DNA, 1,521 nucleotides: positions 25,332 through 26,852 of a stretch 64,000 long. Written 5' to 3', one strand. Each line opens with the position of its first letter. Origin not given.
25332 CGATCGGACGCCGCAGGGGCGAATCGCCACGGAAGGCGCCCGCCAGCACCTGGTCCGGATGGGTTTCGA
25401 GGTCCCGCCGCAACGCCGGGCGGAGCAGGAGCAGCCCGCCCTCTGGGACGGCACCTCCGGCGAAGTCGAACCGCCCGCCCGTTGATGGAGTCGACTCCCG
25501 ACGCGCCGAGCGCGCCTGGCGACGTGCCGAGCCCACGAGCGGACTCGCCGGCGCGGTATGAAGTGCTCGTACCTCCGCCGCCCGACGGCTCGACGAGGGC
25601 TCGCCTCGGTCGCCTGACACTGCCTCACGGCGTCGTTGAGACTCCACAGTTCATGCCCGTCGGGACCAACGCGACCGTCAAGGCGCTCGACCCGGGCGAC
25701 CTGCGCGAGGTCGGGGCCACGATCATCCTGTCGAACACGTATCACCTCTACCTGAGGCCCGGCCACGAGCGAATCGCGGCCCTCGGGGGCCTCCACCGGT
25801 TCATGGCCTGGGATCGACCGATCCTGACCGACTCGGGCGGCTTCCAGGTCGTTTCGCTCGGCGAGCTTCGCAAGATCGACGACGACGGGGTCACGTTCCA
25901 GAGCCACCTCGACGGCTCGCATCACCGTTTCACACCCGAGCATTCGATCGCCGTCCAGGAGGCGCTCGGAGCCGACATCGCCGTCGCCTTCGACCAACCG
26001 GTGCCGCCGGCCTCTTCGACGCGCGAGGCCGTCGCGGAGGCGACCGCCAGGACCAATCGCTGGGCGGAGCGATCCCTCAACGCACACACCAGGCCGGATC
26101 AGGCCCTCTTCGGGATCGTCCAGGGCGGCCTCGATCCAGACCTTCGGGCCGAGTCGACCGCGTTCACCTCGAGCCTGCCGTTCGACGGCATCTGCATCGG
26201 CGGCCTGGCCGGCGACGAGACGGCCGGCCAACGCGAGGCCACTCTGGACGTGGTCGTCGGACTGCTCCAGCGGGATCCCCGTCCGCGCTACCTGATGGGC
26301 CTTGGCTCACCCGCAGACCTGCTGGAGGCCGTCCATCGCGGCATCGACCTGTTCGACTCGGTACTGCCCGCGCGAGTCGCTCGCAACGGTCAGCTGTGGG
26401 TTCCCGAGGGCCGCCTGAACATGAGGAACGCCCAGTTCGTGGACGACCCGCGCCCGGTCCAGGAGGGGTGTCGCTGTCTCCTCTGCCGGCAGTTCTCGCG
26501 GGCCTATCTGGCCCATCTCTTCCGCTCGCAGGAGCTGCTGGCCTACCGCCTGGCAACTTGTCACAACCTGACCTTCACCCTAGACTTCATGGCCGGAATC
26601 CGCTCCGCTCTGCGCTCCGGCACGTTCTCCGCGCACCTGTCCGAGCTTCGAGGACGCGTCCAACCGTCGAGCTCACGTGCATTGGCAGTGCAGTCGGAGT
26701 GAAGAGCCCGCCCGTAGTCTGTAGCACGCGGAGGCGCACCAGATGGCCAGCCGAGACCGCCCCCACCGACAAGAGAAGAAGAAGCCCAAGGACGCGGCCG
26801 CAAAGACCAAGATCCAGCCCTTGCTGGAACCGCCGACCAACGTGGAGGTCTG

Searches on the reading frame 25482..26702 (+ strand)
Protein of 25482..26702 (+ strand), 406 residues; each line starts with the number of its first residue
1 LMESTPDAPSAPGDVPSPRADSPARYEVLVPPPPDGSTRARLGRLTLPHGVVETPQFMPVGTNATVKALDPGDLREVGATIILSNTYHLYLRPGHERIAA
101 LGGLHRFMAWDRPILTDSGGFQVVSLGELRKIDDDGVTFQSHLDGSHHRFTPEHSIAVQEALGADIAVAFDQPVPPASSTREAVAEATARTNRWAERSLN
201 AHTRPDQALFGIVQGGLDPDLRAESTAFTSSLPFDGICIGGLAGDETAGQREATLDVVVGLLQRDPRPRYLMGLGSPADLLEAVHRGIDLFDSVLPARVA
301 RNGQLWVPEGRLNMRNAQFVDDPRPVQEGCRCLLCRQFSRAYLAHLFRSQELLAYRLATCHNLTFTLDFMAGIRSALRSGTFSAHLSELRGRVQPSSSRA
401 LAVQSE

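Call 54: search_protein_families(library=pfam, proteins=[window:25482-26702:+], max_evalue=0.001)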
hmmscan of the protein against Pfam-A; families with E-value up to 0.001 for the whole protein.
window:25482-26702:+ (406 aa): 1 family
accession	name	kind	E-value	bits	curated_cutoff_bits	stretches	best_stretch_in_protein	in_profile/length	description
PF01702.25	TGT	-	2.1e-142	474.9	26.3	1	39-388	2-350/357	Queuine tRNA-ribosyltransferase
